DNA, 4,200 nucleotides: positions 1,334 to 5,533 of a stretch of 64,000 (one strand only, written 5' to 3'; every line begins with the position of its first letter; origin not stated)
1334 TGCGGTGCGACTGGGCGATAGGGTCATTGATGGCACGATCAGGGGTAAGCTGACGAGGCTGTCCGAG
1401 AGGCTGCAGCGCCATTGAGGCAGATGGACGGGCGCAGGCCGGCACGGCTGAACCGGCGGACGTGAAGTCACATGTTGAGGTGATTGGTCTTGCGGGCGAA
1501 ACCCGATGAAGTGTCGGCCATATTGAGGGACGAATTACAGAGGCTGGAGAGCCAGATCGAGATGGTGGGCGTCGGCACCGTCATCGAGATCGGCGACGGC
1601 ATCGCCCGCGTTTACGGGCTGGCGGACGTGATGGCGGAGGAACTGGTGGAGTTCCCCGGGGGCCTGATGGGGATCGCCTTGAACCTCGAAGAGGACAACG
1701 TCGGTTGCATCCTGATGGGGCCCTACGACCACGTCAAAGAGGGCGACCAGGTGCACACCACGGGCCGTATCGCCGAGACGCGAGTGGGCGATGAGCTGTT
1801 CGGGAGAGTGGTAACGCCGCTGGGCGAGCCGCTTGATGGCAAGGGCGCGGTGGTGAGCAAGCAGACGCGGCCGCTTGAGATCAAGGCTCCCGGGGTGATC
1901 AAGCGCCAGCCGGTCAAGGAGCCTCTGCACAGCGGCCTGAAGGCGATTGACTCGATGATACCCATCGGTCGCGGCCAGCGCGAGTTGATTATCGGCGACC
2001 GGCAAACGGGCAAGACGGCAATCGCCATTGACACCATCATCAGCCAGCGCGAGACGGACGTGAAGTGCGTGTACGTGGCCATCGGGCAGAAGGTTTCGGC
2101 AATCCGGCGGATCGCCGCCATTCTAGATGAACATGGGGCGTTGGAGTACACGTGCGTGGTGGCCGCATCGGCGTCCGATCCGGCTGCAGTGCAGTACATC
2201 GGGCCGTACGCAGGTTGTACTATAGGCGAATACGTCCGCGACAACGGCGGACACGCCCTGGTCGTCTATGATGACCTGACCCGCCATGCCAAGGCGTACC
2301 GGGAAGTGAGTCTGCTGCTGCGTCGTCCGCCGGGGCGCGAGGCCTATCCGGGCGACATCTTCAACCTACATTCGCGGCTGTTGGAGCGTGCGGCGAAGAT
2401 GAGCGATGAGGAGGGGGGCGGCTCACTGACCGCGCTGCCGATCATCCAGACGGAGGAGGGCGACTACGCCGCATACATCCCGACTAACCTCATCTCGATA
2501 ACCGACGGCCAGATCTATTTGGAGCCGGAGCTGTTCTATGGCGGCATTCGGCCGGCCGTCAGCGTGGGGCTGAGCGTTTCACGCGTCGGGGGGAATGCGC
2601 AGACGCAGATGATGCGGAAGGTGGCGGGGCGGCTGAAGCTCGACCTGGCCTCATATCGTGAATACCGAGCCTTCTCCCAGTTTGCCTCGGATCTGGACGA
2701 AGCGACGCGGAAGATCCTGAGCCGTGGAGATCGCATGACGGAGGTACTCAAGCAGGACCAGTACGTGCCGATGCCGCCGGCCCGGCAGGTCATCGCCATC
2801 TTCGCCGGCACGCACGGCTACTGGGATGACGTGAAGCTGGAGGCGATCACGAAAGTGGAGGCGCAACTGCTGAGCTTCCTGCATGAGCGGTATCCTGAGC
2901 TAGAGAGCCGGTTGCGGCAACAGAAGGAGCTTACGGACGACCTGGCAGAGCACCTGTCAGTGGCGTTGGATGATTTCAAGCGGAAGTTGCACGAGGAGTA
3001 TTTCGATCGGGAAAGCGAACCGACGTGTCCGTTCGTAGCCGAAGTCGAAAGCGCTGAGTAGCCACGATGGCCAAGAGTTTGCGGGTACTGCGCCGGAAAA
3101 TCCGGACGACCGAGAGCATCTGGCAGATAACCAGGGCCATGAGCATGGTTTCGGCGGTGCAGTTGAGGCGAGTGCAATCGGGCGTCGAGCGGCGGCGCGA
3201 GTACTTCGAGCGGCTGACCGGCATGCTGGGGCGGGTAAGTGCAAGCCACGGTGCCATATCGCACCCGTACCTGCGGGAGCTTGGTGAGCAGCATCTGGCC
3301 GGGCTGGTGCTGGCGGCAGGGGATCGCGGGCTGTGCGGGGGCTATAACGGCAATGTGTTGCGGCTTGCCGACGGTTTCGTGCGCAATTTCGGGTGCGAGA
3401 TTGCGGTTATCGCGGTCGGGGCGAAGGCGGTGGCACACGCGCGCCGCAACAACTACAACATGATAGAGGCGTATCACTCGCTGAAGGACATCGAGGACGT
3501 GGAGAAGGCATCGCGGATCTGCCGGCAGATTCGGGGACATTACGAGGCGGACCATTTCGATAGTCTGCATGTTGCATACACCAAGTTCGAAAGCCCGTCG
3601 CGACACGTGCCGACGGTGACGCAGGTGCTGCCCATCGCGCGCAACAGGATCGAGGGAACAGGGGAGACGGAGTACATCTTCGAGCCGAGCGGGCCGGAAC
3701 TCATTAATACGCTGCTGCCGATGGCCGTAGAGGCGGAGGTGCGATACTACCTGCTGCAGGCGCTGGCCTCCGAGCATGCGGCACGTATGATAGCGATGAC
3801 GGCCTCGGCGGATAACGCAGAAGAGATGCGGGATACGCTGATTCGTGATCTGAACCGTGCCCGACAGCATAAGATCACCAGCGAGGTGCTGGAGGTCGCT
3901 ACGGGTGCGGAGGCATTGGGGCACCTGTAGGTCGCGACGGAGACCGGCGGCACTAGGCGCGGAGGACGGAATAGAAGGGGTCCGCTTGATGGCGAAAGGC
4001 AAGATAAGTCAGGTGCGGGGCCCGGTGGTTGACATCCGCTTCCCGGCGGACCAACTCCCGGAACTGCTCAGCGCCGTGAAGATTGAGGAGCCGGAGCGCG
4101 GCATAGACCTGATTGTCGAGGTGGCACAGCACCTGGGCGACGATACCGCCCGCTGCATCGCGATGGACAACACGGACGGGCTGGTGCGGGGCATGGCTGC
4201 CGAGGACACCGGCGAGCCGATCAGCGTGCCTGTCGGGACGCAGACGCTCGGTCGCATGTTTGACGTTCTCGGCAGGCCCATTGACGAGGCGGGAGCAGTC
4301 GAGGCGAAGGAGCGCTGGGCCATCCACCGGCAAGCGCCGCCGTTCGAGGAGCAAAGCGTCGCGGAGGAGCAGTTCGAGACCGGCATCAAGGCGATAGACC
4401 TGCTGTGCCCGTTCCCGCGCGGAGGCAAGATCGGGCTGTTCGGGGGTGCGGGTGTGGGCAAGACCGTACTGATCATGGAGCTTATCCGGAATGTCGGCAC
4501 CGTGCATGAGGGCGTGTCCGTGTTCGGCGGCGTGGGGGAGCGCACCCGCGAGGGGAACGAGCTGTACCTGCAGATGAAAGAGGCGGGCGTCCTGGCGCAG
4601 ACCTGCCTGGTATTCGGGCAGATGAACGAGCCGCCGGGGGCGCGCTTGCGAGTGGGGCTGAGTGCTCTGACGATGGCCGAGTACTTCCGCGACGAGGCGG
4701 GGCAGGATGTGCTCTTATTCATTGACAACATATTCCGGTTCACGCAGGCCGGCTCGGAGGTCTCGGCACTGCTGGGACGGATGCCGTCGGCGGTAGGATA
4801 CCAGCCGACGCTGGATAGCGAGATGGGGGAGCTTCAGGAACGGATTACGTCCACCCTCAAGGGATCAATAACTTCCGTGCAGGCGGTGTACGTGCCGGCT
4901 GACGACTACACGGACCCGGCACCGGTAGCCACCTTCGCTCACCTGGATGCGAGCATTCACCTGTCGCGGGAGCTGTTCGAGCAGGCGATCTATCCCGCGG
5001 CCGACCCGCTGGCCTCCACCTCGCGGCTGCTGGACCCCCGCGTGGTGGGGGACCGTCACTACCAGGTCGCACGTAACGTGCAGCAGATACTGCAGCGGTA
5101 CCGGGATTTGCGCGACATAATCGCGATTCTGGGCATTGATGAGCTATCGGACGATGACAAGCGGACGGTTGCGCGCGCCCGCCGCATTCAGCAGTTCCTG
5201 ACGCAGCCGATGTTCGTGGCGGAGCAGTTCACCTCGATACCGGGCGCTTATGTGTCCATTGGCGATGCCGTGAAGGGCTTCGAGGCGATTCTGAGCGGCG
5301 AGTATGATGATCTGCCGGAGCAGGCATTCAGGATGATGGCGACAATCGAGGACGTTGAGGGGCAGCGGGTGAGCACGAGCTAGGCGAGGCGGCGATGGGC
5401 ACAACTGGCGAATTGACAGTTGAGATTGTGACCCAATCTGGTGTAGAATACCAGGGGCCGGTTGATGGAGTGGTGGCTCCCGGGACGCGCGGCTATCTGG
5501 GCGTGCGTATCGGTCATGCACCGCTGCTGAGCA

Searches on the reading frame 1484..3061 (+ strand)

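Call 71: search_protein_families(library=pfam, proteins=[window:1484-3061:+], max_evalue=0.00001)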
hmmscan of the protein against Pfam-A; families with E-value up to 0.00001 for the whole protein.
window:1484-3061:+ (525 aa): 3 families
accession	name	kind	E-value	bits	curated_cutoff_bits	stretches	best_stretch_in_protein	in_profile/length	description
PF00006.31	ATP-synt_ab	-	1.2e-79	267.3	29.5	1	151-366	1-213/213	ATP synthase alpha/beta family, nucleotide-binding domain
PF00306.32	ATP-synt_ab_C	-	1.7e-43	148.4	27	1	373-498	1-126/126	ATP synthase alpha/beta chain, C terminal domain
PF02874.29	ATP-synt_ab_N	-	2.3e-17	63.7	20.9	1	30-94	5-69/69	ATP synthase alpha/beta family, beta-barrel domain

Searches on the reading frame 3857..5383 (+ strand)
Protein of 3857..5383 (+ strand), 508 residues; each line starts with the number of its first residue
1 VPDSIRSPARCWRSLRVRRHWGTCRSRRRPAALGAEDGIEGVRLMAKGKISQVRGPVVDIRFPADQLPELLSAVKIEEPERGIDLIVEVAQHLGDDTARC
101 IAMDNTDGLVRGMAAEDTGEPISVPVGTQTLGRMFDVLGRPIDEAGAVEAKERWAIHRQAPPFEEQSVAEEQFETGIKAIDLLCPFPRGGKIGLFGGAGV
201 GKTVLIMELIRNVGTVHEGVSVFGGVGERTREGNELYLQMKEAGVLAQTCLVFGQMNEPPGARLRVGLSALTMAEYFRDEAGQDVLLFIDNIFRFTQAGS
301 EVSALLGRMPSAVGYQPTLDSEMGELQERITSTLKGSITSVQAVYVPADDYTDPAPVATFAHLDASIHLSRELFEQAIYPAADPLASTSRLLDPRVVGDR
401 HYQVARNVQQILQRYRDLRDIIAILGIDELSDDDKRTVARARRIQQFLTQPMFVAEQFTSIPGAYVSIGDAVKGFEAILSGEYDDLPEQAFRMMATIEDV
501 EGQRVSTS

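Call 71: search_protein_families(library=pfam, proteins=[window:3857-5383:+], max_evalue=0.00001)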
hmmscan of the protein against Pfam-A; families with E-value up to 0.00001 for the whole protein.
window:3857-5383:+ (508 aa): 3 families
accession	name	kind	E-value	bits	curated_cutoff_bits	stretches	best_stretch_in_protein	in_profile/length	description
PF00006.31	ATP-synt_ab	-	2.7e-72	243.3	29.5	1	176-389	1-213/213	ATP synthase alpha/beta family, nucleotide-binding domain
PF02874.29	ATP-synt_ab_N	-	1.4e-19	70.8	20.9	1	50-119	1-69/69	ATP synthase alpha/beta family, beta-barrel domain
PF22919.1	ATP-synt_VA_C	-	1.2e-15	57.8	24.7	1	396-468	7-81/101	C-terminal domain of V and A type ATP synthase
